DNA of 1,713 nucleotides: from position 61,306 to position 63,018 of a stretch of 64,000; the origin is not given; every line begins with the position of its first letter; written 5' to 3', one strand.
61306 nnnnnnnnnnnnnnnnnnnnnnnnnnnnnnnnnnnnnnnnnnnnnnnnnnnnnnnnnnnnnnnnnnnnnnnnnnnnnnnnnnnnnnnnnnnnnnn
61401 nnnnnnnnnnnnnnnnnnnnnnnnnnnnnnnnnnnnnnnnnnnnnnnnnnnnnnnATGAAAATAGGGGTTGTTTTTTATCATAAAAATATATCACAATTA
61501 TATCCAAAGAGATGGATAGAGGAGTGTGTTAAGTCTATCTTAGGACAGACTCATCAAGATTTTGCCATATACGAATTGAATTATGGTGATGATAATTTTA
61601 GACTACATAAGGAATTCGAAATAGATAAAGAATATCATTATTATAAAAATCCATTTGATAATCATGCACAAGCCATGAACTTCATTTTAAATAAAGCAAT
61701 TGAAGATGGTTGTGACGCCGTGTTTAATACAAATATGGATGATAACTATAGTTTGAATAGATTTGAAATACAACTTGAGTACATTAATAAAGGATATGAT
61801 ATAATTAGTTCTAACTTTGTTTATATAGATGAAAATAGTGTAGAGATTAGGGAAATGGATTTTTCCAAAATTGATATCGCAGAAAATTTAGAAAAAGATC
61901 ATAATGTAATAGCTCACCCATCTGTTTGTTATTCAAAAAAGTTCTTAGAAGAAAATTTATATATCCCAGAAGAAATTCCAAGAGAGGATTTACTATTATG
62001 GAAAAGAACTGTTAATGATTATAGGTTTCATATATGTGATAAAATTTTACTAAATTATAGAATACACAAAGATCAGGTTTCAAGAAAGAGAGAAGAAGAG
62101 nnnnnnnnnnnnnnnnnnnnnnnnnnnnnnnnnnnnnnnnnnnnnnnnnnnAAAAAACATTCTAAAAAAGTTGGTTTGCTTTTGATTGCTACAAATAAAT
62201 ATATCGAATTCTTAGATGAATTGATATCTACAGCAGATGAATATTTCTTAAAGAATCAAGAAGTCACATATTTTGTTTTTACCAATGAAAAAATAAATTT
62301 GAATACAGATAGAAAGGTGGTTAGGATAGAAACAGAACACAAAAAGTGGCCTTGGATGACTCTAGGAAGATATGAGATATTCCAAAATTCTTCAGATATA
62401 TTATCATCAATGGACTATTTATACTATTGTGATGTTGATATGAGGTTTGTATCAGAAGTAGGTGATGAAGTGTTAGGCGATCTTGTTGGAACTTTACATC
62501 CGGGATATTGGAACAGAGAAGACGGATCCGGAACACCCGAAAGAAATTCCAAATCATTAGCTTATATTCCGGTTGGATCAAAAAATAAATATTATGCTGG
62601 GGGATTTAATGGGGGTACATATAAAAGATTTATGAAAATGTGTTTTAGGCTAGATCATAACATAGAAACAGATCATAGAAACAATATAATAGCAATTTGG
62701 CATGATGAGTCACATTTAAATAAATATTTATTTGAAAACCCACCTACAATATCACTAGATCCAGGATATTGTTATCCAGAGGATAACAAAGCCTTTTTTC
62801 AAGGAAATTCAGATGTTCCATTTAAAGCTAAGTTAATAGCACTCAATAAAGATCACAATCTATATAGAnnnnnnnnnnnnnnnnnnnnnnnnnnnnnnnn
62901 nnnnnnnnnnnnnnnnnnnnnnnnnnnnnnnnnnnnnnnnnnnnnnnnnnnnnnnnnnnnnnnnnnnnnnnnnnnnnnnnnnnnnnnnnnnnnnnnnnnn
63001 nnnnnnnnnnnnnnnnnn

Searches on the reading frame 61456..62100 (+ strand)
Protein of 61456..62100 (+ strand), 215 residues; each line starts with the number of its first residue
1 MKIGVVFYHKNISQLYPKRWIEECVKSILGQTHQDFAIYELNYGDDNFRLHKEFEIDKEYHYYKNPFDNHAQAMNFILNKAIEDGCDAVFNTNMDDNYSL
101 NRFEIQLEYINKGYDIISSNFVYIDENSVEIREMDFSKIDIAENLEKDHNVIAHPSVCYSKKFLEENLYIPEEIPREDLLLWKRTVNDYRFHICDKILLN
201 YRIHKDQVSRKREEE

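Call 53: search_solved_structures(query=window:61456-62100:+, max_evalue=1, show_alignments=2)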
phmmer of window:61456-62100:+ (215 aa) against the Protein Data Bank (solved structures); distinct sequences matched with E-value up to 1: 0.

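Call 57: search_solved_structures(query=A2, max_evalue=0.1, show_alignments=0)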
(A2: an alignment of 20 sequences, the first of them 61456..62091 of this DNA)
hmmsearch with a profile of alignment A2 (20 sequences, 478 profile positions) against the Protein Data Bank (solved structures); distinct sequences matched with E-value up to 0.1: 74 (the best 60 are shown).
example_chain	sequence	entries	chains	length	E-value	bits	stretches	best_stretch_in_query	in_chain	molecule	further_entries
4ayj_A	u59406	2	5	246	7.1e-50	173.6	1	219-437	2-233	BOGT - METAL-INDEPENDENT GLYCOSYLTRANSFERASE | BOGT-METAL-INDEPENDENT GLYCOSYLTRANSFERASE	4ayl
4cj8_A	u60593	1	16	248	2.3e-49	171.9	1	218-437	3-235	GLYCOSYLTRANSFERASE FAMILY 6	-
4cjb_A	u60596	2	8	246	3.7e-49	171.2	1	219-437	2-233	GLYCOSYLTRANSFERASE FAMILY 6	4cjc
4fqw_A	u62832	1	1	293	1.5e-47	165.9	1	215-441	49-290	Histo-blood group ABO system transferase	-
5bxc_A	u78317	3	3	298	1.6e-47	165.9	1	215-441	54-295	Histo-blood group ABO system transferase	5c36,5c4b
1wsz_A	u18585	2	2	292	1.7e-47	165.8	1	215-441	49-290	Histo-blood group ABO system transferase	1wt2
1lz0_A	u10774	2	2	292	1.7e-47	165.8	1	215-441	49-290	Glycosyltransferase A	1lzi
1zi1_A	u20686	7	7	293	1.7e-47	165.8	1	215-441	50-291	Histo-blood group ABO system transferase (NAGAT) Includes: Glycoprotein-fucosylgalactoside | Histo-blood group ABO system transferase (NAGAT) [Includes: Glycopr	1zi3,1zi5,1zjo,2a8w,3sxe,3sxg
1zi4_A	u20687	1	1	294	1.7e-47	165.7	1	215-441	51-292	Histo-blood group ABO system transferase (NAGAT) Includes: Glycoprotein-fucosylgalactoside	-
1zhj_A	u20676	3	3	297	1.8e-47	165.7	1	215-441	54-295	Histo-blood group ABO system transferase (NAGAT) Includes: Glycoprotein-fucosylgalactoside | Histo-blood group ABO system transferase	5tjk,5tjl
4c2s_A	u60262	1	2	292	2.2e-47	165.4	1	215-441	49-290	HISTO-BLOOD GROUP ABO SYSTEM TRANSFERASE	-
2rj5_A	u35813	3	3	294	3e-47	164.9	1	215-441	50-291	Glycoprotein-fucosylgalactoside alpha-galactosyltransferase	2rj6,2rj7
5c38_A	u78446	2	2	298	3.1e-47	164.9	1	215-441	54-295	Histo-blood group ABO system transferase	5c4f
3sx3_A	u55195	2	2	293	3.3e-47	164.8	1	215-441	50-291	Histo-blood group ABO system transferase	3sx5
3ioh_A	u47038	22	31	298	4.7e-47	164.3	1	215-441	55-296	Histo-blood group ABO system transferase | ABO blood group (transferase A, alpha 1-3-N-acetylgalactosaminyltransferase transferase B,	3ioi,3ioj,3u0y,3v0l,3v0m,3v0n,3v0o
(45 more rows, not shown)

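Call 61: predict_structure(alignment_id=A2)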
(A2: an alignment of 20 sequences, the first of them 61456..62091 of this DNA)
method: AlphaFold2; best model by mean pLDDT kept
length: 212 residues; sequences in the alignment: 20
mean_pLDDT: 94.4   pTM: 0.90
mean pLDDT of the five models: 94.4, 94.2, 93.6, 93.3, 92.2
residues with pLDDT >= 90: 196; 70-90: 11; 50-70: 2; < 50: 3
segments of 3 or more residues with pLDDT < 50: 210-212
pLDDT, mean of each block of 10 residues (from residue 1): 96 92 97 98 94 93 94 96 98 96 98 98 95 95 96 95 97 93 97 98 76 42
secondary structure, 60 per line:
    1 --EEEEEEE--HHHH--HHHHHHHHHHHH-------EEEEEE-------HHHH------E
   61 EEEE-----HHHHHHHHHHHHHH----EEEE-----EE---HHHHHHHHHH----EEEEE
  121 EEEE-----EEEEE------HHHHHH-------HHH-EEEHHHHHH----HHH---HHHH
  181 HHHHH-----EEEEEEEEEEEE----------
elements in order: E3-9 H12-15 H18-29 E37-42 H50-53 E60-64 H70-83 E88-91 H102-111 E116-124 E130-134 H141-146 E158-160 H161-166 H177-185 E191-202

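Call 64: fold_search(model_id=the predicted structure, library=pdb)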
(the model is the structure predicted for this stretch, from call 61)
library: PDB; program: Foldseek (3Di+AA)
matches with E <= 10: 1263; with E <= 0.001: 492
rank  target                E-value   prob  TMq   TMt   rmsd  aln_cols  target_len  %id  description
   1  6p61_C                2.7e-13  1.00  0.74  0.82   3.1       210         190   17  Structure of a Glycosyltransferase from Leptospira borgpetersenii serovar Hardjo-bovis (strain JB197) (released 2019-07-10)
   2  6p61_B                1.9e-12  1.00  0.75  0.83   2.8       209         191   17  Structure of a Glycosyltransferase from Leptospira borgpetersenii serovar Hardjo-bovis (strain JB197) (released 2019-07-10)
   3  1h7q                  2.9e-12  1.00  0.71  0.63   4.6       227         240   18  dTDP-MANGANESE COMPLEX OF SPSA FROM BACILLUS SUBTILIS (released 2001-12-13)
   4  6p61_A                3.3e-12  1.00  0.72  0.78   3.5       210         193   18  Structure of a Glycosyltransferase from Leptospira borgpetersenii serovar Hardjo-bovis (strain JB197) (released 2019-07-10)
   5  1h7l                  3.3e-12  1.00  0.71  0.64   5.0       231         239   18  dTDP-MAGNESIUM COMPLEX OF SPSA FROM BACILLUS SUBTILIS (released 2001-12-13)
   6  1qg8                  7.9e-12  1.00  0.71  0.64   4.8       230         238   17  NATIVE (MAGNESIUM-CONTAINING) SPSA FROM BACILLUS SUBTILIS (released 2000-04-21)
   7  2z86_B                8.4e-12  1.00  0.79  0.30   2.8       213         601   17  Crystal structure of chondroitin polymerase from Escherichia coli strain K4 (K4CP) complexed with UDP-GlcUA and UDP (released 2008-09-16)
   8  2z87_B                9.0e-12  1.00  0.79  0.30   2.9       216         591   17  Crystal structure of chondroitin polymerase from Escherichia coli strain K4 (K4CP) complexed with UDP-GalNAc and UDP (released 2008-09-16)
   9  2z86_C                1.4e-11  1.00  0.80  0.30   3.0       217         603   18  Crystal structure of chondroitin polymerase from Escherichia coli strain K4 (K4CP) complexed with UDP-GlcUA and UDP (released 2008-09-16)
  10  9omk_B                3.5e-11  1.00  0.74  0.63   3.6       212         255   13  WrtF fucosyltransferase - trisaccharide acceptor (released 2025-10-29)
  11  2z86_D                7.0e-11  1.00  0.78  0.30   2.6       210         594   16  Crystal structure of chondroitin polymerase from Escherichia coli strain K4 (K4CP) complexed with UDP-GlcUA and UDP (released 2008-09-16)
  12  9omn_B                1.5e-10  1.00  0.78  0.62   3.0       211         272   13  WrtF fucosyltransferase - GDP-2-deoxy-2-fluoro-beta-L-fucose (released 2025-10-29)
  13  2z86_A                1.7e-10  1.00  0.78  0.31   2.8       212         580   17  Crystal structure of chondroitin polymerase from Escherichia coli strain K4 (K4CP) complexed with UDP-GlcUA and UDP (released 2008-09-16)
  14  9omm_A                2.4e-10  1.00  0.76  0.63   3.1       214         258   14  WrtF fucosyltransferase - tetrasaccharide product (released 2025-10-29)
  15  9omn_A                2.9e-10  1.00  0.74  0.62   3.2       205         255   13  WrtF fucosyltransferase - GDP-2-deoxy-2-fluoro-beta-L-fucose (released 2025-10-29)
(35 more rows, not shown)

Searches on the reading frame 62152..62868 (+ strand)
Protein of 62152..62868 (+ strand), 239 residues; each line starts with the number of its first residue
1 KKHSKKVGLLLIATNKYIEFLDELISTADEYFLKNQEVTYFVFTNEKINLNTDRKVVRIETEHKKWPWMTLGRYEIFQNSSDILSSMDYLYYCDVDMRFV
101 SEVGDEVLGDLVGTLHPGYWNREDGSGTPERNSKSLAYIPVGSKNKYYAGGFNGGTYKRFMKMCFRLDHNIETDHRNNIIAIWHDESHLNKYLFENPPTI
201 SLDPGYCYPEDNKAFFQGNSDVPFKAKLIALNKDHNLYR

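Call 65: search_protein_representatives(protein=window:62152-62868:+)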
Query: 239 residues. Proteins with E-value up to 0.001 (for the whole library): 2607; up to 1e-10: 1918; up to 1e-30: 518. The best 150 are listed.
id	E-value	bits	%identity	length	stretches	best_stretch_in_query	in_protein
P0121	3.9e-97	340.8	41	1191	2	6-215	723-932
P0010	2.3e-81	289.2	60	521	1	2-239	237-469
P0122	2.7e-76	272.6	56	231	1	5-237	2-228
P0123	6.5e-73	261.5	56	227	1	6-237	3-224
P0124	1.9e-72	260.0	38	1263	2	3-211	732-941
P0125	5.6e-72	258.5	55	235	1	6-239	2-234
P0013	5.7e-65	235.5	56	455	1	6-236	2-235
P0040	2.1e-63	230.4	52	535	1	3-236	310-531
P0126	6.7e-63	228.7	51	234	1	6-239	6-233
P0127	1.1e-62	228.0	49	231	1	5-236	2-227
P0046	6.8e-62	225.4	49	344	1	5-237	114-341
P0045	1.7e-61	224.2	50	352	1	3-236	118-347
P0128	8.5e-61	221.8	49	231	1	6-234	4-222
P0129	2.5e-60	220.3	46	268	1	6-236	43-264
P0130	2.0e-59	217.4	50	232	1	6-236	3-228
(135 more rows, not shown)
